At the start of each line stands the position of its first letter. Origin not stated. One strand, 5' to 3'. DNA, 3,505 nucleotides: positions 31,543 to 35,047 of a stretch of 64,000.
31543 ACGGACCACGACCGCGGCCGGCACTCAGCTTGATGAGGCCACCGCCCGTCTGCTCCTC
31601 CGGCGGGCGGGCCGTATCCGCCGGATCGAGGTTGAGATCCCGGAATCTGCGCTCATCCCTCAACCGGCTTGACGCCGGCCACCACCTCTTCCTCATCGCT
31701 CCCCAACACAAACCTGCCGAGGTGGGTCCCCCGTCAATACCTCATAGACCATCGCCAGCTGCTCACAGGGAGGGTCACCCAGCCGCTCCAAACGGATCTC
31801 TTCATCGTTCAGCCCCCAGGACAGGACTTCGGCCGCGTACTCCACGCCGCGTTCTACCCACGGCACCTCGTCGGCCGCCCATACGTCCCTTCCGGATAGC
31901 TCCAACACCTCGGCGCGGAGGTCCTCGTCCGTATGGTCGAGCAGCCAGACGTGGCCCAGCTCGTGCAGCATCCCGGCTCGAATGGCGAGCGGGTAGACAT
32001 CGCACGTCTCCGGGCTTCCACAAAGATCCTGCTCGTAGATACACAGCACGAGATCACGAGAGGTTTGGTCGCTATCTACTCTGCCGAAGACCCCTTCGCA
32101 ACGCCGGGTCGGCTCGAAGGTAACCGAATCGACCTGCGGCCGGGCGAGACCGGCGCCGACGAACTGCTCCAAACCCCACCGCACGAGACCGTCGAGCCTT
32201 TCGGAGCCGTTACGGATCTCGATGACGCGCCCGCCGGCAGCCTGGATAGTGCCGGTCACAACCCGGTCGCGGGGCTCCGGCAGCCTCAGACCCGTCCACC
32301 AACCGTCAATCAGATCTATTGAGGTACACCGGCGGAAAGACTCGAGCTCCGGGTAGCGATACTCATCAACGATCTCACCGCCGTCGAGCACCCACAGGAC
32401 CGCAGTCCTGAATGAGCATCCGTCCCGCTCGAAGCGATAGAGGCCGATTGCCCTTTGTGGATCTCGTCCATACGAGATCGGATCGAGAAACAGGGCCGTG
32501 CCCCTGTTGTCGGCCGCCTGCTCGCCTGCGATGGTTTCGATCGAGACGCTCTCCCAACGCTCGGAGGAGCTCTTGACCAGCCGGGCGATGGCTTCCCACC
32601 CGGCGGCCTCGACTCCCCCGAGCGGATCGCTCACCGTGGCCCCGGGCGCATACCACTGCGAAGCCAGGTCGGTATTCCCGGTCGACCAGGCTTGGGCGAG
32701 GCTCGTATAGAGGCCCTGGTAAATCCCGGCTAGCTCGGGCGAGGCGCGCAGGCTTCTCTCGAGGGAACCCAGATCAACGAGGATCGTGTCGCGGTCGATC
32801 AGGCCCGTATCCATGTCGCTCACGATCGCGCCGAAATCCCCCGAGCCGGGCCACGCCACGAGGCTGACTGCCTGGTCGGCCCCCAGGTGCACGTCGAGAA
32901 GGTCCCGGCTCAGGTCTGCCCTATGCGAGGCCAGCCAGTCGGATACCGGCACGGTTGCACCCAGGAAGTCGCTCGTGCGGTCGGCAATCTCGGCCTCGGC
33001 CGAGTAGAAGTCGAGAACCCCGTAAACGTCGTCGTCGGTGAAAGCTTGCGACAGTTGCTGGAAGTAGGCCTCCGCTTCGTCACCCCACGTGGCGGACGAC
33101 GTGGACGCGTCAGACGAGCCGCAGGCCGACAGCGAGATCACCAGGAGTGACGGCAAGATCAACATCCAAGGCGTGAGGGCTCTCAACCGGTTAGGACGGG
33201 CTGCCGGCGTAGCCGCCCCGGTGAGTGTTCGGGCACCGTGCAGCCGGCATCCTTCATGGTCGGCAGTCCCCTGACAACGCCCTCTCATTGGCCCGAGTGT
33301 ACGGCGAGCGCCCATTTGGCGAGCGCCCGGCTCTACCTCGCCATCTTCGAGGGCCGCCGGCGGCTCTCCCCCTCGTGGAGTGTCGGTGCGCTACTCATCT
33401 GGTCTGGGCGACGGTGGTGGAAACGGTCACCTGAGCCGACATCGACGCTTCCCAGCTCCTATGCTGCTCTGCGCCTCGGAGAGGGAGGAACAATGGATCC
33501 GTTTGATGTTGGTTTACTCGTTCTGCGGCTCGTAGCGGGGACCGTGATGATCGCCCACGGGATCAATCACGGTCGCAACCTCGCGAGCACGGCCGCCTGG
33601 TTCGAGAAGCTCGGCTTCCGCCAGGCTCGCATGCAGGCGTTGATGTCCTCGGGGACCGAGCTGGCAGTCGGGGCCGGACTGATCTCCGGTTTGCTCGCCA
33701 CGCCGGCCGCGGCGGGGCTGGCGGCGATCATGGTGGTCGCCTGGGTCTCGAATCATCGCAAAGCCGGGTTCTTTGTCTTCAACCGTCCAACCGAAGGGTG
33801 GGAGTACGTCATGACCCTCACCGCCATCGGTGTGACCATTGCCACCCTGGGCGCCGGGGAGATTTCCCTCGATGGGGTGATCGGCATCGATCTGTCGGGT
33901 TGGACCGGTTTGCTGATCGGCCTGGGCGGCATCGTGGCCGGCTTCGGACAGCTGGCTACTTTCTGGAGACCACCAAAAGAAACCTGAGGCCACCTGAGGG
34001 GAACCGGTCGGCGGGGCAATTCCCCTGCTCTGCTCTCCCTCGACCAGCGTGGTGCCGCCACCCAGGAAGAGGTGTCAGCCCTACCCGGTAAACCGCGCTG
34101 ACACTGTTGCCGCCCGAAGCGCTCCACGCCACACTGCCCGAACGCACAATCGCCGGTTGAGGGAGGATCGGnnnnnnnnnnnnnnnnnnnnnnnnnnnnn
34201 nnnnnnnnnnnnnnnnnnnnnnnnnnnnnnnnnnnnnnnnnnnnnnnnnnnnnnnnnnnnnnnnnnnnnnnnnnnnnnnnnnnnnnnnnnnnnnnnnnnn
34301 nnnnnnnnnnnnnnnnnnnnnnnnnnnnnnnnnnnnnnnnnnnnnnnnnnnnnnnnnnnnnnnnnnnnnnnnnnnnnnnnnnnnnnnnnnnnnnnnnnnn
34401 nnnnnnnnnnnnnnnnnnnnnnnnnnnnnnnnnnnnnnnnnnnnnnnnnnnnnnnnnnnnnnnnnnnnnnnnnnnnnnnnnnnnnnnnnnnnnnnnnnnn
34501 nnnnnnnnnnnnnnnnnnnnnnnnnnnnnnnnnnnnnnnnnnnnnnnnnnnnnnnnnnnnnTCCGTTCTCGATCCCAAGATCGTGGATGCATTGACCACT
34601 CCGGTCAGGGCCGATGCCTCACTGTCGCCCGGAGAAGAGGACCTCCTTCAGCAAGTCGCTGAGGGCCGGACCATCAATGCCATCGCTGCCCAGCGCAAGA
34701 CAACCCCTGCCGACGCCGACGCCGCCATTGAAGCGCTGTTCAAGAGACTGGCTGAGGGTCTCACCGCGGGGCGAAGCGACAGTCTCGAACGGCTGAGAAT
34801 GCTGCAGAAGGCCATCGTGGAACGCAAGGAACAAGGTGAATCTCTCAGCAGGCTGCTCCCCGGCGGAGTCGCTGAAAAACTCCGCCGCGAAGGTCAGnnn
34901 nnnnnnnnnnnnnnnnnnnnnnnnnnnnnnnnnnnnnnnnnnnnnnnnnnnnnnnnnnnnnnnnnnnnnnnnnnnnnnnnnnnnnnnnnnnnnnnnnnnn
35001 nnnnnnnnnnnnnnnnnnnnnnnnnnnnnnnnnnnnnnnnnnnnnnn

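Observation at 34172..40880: Two-component module with a REC-LuxR-HTH-nucleotidyl-cyclase response regulator, two tandem paralogous 8-10-TM NarL-type kinases, and convergent CheY-like + NarL regulators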

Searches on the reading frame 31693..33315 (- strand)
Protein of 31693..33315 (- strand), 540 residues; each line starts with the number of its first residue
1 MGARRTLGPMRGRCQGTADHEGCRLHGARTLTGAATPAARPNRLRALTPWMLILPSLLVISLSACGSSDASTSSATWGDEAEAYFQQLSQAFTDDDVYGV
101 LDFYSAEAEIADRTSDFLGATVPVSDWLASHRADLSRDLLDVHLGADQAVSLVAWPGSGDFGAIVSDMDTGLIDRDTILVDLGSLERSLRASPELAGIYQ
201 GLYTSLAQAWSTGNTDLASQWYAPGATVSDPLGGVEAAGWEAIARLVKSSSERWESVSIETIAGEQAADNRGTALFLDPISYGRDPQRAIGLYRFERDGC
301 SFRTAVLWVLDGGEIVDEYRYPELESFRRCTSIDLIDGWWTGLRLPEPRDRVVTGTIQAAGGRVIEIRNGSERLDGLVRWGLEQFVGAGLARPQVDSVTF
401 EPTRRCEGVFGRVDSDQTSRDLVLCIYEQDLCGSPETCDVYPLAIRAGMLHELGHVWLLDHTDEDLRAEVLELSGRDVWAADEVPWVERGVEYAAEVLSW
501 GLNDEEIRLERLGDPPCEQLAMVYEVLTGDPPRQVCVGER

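Call 21: search_protein_families(library=pfam, proteins=[window:31693-33315:-], max_evalue=0.001)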
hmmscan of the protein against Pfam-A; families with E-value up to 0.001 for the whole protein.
window:31693-33315:- (540 aa): 1 family
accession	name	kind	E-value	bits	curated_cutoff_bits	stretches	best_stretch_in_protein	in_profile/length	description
PF12680.13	SnoaL_2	-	5.1e-06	27.5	27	1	207-315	5-99/102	SnoaL-like domain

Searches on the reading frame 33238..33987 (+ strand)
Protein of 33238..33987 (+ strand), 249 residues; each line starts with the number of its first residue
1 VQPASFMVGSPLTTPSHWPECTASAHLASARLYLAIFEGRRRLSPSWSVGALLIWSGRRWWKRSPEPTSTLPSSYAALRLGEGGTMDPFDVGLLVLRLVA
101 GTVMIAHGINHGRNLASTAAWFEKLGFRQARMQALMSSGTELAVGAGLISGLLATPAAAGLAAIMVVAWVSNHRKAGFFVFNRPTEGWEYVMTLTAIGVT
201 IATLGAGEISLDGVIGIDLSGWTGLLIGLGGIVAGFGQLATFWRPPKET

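Call 21: search_protein_families(library=pfam, proteins=[window:33238-33987:+], max_evalue=0.001)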
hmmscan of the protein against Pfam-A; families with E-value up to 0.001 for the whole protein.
window:33238-33987:+ (249 aa): 1 family
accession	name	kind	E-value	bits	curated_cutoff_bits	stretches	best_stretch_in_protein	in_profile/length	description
PF07681.17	DoxX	-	7.9e-15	55.7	23.6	1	92-173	1-84/85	DoxX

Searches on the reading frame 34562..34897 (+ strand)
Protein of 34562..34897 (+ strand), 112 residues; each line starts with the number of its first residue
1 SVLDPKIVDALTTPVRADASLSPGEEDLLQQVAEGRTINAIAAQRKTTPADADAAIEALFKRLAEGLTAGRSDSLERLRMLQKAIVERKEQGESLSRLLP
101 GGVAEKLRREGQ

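Call 10: search_protein_families(library=pfam, proteins=[window:34562-34897:+], max_evalue=10)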
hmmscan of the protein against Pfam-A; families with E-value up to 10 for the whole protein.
seq(112 aa): 2 families
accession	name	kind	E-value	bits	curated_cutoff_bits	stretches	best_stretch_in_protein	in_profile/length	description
PF00216.26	Bac_DNA_binding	-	0.044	14.5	22.4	1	38-76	7-45/90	Bacterial DNA-binding protein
PF06078.17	DUF937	-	0.082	13.8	25.4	1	27-98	1-71/135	Bacterial protein of unknown function (DUF937)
